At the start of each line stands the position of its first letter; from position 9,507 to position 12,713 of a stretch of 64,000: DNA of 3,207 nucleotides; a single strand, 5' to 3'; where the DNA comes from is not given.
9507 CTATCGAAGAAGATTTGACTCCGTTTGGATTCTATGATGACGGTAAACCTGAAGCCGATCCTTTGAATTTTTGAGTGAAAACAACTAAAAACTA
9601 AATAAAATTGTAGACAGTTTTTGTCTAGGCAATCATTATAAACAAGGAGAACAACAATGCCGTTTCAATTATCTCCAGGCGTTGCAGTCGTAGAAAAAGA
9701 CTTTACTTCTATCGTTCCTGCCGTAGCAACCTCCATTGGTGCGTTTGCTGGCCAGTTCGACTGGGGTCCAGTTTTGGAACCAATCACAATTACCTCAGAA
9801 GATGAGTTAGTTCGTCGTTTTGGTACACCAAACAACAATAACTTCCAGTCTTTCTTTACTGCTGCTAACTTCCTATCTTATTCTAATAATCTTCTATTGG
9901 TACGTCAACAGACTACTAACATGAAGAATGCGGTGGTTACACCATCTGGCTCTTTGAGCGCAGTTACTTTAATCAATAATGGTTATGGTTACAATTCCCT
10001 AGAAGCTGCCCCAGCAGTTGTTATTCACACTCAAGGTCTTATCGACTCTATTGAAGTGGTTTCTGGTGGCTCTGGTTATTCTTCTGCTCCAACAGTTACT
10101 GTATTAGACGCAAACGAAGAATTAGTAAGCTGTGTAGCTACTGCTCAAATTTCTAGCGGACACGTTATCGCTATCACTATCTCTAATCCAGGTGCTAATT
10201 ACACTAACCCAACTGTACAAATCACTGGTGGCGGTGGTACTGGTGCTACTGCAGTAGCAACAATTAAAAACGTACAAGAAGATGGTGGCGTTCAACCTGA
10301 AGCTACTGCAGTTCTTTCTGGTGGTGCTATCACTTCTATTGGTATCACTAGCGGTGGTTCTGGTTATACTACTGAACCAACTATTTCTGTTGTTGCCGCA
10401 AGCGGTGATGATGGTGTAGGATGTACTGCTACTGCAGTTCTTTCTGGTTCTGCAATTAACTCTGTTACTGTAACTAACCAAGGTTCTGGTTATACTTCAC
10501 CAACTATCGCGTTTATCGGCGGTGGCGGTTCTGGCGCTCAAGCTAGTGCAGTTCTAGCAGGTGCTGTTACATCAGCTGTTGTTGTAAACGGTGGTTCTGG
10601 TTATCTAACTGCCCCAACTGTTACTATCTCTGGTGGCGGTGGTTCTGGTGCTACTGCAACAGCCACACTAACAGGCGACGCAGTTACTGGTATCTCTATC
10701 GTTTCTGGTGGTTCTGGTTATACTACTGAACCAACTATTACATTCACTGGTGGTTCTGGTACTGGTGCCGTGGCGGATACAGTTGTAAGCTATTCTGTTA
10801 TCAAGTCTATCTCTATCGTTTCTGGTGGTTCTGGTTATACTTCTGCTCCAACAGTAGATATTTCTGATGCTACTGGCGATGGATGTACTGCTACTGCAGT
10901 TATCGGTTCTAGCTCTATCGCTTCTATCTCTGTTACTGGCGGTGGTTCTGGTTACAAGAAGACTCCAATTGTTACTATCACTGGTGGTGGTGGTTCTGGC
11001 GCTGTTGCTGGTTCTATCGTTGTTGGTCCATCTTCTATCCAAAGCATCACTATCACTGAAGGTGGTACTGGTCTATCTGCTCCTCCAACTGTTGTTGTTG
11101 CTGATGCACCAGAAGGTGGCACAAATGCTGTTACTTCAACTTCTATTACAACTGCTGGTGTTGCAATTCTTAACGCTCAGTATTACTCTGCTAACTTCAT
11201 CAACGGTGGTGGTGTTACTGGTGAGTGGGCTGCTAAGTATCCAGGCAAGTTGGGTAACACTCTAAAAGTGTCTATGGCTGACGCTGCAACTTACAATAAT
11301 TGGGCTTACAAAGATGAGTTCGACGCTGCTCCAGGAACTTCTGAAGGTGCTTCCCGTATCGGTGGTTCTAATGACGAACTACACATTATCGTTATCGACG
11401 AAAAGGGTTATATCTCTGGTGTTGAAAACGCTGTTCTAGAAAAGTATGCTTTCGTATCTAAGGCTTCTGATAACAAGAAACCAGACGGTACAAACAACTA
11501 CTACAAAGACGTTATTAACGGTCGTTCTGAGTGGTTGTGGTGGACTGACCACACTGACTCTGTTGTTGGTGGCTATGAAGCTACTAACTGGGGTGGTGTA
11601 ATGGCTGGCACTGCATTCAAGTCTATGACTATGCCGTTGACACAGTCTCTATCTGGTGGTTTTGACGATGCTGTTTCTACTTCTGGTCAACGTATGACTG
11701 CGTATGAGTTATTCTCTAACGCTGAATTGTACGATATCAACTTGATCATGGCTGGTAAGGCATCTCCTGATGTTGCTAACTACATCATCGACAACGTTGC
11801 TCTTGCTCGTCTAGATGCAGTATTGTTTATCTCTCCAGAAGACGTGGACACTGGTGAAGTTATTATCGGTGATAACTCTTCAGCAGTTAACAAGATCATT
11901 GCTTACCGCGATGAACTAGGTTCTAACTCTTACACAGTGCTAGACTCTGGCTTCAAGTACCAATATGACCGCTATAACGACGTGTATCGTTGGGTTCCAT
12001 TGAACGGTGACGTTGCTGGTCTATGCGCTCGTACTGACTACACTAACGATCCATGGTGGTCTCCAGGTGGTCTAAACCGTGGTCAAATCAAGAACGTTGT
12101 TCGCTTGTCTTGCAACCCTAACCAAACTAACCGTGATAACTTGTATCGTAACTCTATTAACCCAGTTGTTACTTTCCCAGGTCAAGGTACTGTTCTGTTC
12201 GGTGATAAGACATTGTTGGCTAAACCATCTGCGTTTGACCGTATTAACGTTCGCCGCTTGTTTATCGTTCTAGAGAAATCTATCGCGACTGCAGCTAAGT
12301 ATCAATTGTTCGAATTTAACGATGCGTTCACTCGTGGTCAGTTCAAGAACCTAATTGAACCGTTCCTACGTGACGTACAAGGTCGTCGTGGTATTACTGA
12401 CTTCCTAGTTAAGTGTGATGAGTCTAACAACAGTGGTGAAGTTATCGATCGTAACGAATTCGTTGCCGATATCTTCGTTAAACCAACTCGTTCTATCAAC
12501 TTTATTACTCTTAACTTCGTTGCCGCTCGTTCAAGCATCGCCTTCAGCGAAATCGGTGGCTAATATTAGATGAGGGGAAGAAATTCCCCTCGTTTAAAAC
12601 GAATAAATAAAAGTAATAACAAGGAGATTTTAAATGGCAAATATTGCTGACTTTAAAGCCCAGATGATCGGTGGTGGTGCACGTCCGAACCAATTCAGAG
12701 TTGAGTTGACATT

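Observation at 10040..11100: Roughly 350-aa tandem-repeat insertion (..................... units) inside the tail sheath protein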

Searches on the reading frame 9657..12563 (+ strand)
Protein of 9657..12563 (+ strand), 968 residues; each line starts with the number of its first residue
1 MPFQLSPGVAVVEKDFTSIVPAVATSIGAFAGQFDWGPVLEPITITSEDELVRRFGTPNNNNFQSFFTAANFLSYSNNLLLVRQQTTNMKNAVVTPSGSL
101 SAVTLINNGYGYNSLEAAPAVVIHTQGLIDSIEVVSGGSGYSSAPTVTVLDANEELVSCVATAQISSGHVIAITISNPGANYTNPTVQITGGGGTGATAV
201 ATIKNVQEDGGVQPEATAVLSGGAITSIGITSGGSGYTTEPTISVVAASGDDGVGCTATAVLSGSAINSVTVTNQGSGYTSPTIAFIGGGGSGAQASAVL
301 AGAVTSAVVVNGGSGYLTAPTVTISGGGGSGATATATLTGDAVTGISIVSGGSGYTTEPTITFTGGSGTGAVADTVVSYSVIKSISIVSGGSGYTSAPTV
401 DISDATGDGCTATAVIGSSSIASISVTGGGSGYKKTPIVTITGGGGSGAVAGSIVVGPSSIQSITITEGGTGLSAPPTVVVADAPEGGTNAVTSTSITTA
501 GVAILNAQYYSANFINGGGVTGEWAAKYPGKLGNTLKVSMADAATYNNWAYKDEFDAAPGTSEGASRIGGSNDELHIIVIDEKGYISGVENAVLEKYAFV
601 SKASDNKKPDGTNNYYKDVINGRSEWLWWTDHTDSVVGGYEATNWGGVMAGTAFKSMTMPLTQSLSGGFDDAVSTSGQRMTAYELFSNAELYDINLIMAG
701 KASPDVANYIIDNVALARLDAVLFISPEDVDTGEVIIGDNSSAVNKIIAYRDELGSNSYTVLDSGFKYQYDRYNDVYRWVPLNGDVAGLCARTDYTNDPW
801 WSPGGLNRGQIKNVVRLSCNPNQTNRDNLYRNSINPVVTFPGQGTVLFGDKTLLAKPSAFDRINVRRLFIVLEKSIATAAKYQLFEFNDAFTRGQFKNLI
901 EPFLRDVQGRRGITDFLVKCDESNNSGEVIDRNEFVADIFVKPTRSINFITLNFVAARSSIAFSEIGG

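Call 3: search_protein_families(library=pfam, proteins=[window:9657-12563:+], max_evalue=1)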
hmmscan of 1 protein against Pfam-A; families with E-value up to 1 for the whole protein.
window:9657-12563:+ (968 aa): 3 families
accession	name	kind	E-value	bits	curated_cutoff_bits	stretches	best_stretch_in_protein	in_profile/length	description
PF17482.7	Phage_sheath_1C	-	9.8e-18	64.6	26.9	1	856-955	2-102/104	Phage tail sheath C-terminal domain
PF04984.19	Phage_sheath_1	-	7.6e-14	52.3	31.4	1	689-853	15-168/168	Phage tail sheath protein subtilisin-like domain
PF22671.1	Gp18_domIII_N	-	6e-09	36.5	27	1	29-83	5-57/58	Tail sheath protein Gp18 domain III N-terminal region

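Call 4: search_protein_families(library=phrogs, proteins=[window:9657-12563:+], max_evalue=0.001)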
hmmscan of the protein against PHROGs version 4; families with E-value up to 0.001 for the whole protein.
window:9657-12563:+ (968 aa): 22 families
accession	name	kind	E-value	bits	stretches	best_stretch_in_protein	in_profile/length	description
phrog_23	-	tail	3.2e-129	432.9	2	495-966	113-472/496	tail sheath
phrog_701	-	head and packaging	1.8e-49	167.6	4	282-407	1144-1268/6136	virion structural protein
phrog_460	-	connector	3.7e-45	155.3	4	408-526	217-338/385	head closure Hc2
phrog_19630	-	head and packaging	4.3e-44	151.6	4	281-406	1139-1263/1266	virion structural protein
phrog_10581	-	tail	3.5e-43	149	1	791-952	734-905/915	tail sheath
phrog_5342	-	tail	3.5e-37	128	4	117-207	48-140/3319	tail fiber protein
phrog_708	-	tail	1.3e-33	116.8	4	250-364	802-917/1383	baseplate wedge subunit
phrog_2885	-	tail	2.9e-28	97.9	4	282-360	1071-1148/4179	baseplate wedge subunit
phrog_4406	-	head and packaging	1.4e-26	92.6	3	266-374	545-649/3231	virion structural protein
phrog_22827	-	unknown function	4.4e-24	86.1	3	122-322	59-241/613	-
phrog_30655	-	head and packaging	1.2e-20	73.6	3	116-216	109-209/1678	virion structural protein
phrog_32294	-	tail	1e-19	69.8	3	330-504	1077-1260/2435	baseplate wedge subunit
phrog_1922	-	tail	1.5e-19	71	3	348-450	803-900/932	baseplate hub subunit and tail lysozyme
phrog_438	-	tail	7.5e-18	65.9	1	217-297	190-268/478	baseplate wedge subunit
phrog_38392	-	tail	2.1e-16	61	1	5-113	6-113/329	tail sheath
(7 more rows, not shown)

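Call 7: search_solved_structures(query=window:9657-12563:+, max_evalue=0.01, show_alignments=1)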
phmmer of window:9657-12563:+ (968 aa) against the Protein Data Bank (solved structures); distinct sequences matched with E-value up to 0.01: 18.
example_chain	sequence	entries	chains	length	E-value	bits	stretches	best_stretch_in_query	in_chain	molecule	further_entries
9ev2_S1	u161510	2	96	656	7.8e-88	298.8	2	526-966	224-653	Tail sheath protein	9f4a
9mkb_1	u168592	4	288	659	4.9e-87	296.2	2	664-968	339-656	gp18, tail sheath protein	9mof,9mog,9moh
3j2m_U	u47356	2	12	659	5.5e-86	292.7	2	664-968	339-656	Tail sheath protein Gp18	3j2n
9x3p_A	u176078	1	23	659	1e-85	291.8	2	664-968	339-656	Tail sheath protein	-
3foa_A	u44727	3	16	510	1e-37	133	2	664-819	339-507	Tail sheath protein Gp18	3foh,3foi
9ezm_A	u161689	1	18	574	3.3e-19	71.7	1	775-952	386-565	Phage tail sheath protein FI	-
8bky_A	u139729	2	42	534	9.7e-17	63.6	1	757-954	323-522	Phage tail sheath protein | Phage tail sheath family protein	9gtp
8bl4_V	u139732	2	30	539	5.6e-15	57.7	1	757-954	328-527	Phage tail sheath family protein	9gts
7b5h_AO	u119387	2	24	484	1.6e-12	49.6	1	780-912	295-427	All3325 protein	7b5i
9r9h_T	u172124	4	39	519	5.1e-10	41.3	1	780-914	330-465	Phage tail sheath family protein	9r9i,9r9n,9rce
7adz_2A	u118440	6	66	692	6.9e-10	40.9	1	780-912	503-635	Putative phage tail sheath protein FI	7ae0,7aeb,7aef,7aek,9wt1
9qgl_4A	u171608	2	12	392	3.5e-05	25.3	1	784-913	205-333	Phage tail sheath family protein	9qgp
6rao_C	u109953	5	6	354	3.8e-05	25.2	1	781-908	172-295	Afp2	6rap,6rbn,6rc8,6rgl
9qgl_3A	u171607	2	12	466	7.8e-05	24.2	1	780-907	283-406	Phage tail sheath family protein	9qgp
9qgl_2A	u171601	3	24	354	0.00025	22.5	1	780-913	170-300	Phage tail sheath family protein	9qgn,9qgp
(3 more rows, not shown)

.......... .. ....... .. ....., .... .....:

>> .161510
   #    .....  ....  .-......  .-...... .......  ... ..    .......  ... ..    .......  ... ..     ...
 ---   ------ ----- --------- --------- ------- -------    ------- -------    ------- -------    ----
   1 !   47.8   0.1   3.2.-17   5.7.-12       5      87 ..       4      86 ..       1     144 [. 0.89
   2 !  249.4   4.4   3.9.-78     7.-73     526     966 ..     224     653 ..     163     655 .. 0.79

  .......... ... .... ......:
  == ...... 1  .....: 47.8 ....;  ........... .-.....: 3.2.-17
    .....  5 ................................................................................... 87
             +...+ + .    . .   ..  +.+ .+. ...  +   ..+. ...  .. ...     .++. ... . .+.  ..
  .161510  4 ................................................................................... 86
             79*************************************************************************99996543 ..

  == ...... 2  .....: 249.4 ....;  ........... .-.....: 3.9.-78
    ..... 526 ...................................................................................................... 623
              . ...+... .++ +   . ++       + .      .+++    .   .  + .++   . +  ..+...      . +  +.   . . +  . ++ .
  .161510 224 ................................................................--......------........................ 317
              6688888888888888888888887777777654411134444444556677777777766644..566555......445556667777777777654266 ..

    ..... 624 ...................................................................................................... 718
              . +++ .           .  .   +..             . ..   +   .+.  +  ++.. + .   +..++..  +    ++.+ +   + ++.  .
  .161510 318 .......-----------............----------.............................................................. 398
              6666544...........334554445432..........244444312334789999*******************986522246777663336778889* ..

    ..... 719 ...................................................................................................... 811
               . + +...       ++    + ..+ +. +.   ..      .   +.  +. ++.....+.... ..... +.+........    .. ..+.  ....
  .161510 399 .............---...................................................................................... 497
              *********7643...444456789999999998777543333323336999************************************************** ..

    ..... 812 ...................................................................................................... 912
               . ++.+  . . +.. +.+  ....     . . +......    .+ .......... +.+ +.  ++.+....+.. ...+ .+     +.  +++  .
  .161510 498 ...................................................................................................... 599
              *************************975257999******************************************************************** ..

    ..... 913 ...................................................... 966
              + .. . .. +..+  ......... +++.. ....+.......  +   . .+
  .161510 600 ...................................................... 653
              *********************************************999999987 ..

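Call 8: search_dna_similar(query=window:9657-12563:+, collection=phages, mode=protein, max_rows=40)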
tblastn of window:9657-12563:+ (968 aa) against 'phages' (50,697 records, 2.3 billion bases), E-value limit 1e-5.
Records with a match: 2685; places in all: 2763; records where one place covers at least 80% of the query: 0.
Best place of each record, by identity: <60% 2685.
By first word of the organism name: Escherichia 668; Synechococcus 379; Klebsiella 332; Salmonella 203; Vibrio 141; Shigella 89; Aeromonas 80; Acinetobacter 72; Erwinia 68; Cyanophage 61; and 67 more.
By host as written in the record: - 470; Escherichia coli 278; Klebsiella pneumoniae 115; Synechococcus 107; Erwinia amylovora 46; Synechococcus sp. 38; Escherichia coli O157:H7 38; Salmonella enterica 29; and 608 more.
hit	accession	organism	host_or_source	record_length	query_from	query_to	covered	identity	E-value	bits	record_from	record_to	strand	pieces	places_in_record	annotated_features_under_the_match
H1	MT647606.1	Pelagibacter phage Mosig EXVC030M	Candidatus Pelagibacter ubique HTCC1062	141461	1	968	62%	52.6%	3e-147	600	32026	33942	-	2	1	putative tail sheath protein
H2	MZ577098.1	Methylophilales phage Melnitz-3 EXVC039M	Methylophilales_sp._H5P1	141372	1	968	54%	55.9%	4e-135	557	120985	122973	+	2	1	tail sheath protein subtilisin-like domain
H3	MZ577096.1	Methylophilales phage Melnitz-2 EXVC040M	Methylophilales_sp._H5P1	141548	1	968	54%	55.9%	4e-135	557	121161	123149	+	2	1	tail sheath protein subtilisin-like domain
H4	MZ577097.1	Methylophilales phage Melnitz EXVC044M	Methylophilales_sp._H5P1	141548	1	968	54%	55.9%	4e-135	557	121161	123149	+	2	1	tail sheath protein subtilisin-like domain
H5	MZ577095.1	Methylophilales phage Melnitz-1 EXVC043M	Methylophilales_sp._H5P1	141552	1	968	54%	55.9%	4e-135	557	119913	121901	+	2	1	tail sheath protein subtilisin-like domain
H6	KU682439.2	Stenotrophomonas phage vB_SmaS-DLP_6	Stenotrophomonas maltophilia D1571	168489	1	968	54%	54.0%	8e-144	595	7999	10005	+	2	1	tail sheath protein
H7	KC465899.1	Pelagibacter phage HTVC008M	Candidatus Pelagibacter ubique HTCC1062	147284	1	968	57%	51.3%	3e-140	563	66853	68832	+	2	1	tail sheath protein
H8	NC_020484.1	Pelagibacter phage HTVC008M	Candidatus Pelagibacter ubique HTCC1062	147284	1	968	57%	51.3%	3e-140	563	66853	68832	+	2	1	tail sheath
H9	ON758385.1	Xanthomonas phage BUDD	Xanthomonas sp.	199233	5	968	59%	47.1%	2e-95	532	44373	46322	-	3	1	tail sheath protein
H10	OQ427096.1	Xanthomonas phage X1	Xanthomonas campestris pv. campestris ...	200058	5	968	57%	48.2%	8e-95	529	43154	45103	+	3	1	tail sheath protein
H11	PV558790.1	Variovorax phage V45v66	Variovorax sp. SCN45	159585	1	968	61%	45.1%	2e-88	512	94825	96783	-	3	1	record has no annotation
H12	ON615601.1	Synechococcus phage BUCT-ZZ01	Synechococcus elongatus PCC 7942 = ...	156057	4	968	56%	48.7%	2e-126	515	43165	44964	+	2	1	tail sheath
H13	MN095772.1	Stenotrophomonas phage Moby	Stenotrophomonas maltophilia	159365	6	966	60%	44.7%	1e-86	502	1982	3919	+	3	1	tail sheath protein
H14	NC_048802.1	Stenotrophomonas phage Moby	Stenotrophomonas maltophilia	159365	6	966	60%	44.7%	1e-86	502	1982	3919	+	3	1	tail sheath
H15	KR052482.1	Sinorhizobium phage phiN3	Sinorhizobium meliloti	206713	1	968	54%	50.0%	7e-120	501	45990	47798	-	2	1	tail sheath monomer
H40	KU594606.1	Cyanophage S-RIM32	Synechococcus sp.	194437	1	968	61%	41.4%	2e-102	426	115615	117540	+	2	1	tail sheath monomer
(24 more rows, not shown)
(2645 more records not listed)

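Call 12: find_homologous_proteins(query=window:9657-12563:+, max_evalue=1e-10)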
Query window:9657-12563:+ (968 aa): 4968 proteins with E <= 1e-10 among 8000 candidates; the best 120 are listed.
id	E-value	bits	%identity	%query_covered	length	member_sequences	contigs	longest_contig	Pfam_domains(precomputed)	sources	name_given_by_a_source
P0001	0.0e+0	2105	100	100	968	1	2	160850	PF04984.20,PF22671.2,PF17482.8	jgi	jgi:phage tail sheath protein FI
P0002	0.0e+0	1877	89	100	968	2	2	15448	PF04984.20,PF22671.2,PF17482.8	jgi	jgi:phage tail sheath protein FI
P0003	0.0e+0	1864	90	98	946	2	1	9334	PF04984.20,PF22671.2,PF17482.8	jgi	jgi:hypothetical protein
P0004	0.0e+0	1728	82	100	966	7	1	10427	PF04984.20,PF22671.2,PF17482.8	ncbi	-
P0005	0.0e+0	1675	80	100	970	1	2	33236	PF04984.20,PF22671.2,PF17482.8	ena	-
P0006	0.0e+0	1674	79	100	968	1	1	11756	PF04984.20,PF22671.2,PF17482.8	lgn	-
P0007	0.0e+0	1666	78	100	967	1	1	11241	PF04984.20,PF22671.2,PF17482.8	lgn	-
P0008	0.0e+0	1661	78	100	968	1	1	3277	PF04984.20,PF22671.2,PF17482.8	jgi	jgi:phage tail sheath protein FI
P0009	0.0e+0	1660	78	100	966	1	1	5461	PF04984.20,PF22671.2,PF17482.8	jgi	jgi:phage tail sheath protein FI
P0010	0.0e+0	1660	79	100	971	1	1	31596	PF04984.20,PF22671.2,PF17482.8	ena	-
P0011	0.0e+0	1657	78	100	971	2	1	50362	PF04984.20,PF22671.2,PF17482.8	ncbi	-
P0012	0.0e+0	1655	78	100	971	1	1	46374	PF04984.20,PF22671.2,PF17482.8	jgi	jgi:phage tail sheath protein FI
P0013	0.0e+0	1646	77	100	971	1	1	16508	PF04984.20,PF22671.2,PF17482.8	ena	-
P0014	0.0e+0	1644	77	100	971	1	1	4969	PF04984.20,PF22671.2,PF17482.8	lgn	-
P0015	0.0e+0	1643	77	100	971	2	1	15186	PF04984.20,PF22671.2,PF17482.8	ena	-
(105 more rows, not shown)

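Call 18: search_protein_families(library=ncbifam, proteins=[window:9657-12563:+], max_evalue=10)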
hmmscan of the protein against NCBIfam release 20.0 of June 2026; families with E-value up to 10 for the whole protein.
window:9657-12563:+ (968 aa): 0 families

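Call 26: get_annotated_region(hit=H1, flank=6000)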
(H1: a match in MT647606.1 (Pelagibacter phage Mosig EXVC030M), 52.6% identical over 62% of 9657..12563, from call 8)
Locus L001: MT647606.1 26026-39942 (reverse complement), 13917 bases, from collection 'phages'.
description: Pelagibacter phage Mosig EXVC030M, complete genome.
organism: Pelagibacter phage Mosig EXVC030M (NCBI taxid 2759214)
taxonomy: Viruses; Duplodnaviria; Heunggongvirae; Uroviricota; Caudoviricetes; Kyanoviridae
host: Candidatus Pelagibacter ubique HTCC1062; source: oxygen minimum zone; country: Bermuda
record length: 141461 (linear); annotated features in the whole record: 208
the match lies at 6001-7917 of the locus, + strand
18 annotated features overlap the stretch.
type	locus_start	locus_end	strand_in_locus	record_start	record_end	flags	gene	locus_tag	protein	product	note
CDS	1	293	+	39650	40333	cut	-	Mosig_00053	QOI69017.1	putative phycocyanobilin:ferredoxin oxidoreductase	-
CDS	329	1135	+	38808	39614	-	-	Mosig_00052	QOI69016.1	putative neck protein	-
CDS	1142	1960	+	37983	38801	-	-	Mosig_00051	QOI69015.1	putative neck protein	putative T4 neck protein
CDS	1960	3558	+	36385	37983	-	-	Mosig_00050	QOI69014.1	putative proximal tail sheath stabilization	-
CDS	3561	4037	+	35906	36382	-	-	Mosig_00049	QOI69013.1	putative terminase small subunit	-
CDS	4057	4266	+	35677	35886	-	-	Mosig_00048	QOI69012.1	hypothetical protein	-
CDS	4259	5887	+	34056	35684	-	-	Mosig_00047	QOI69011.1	putative terminase large subunit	-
CDS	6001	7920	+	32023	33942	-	-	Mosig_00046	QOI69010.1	putative tail sheath protein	-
CDS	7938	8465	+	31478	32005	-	-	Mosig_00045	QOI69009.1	putative tail tube protein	-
CDS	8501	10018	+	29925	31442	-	-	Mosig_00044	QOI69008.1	putative portal protein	-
CDS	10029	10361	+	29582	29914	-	-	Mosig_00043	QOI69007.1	hypothetical protein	-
CDS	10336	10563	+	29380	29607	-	-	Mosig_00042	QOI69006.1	hypothetical protein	-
CDS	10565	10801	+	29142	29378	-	-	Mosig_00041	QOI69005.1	hypothetical protein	-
CDS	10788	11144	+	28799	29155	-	-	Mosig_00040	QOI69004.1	hypothetical protein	-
CDS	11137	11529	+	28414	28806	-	-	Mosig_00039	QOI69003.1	hypothetical protein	-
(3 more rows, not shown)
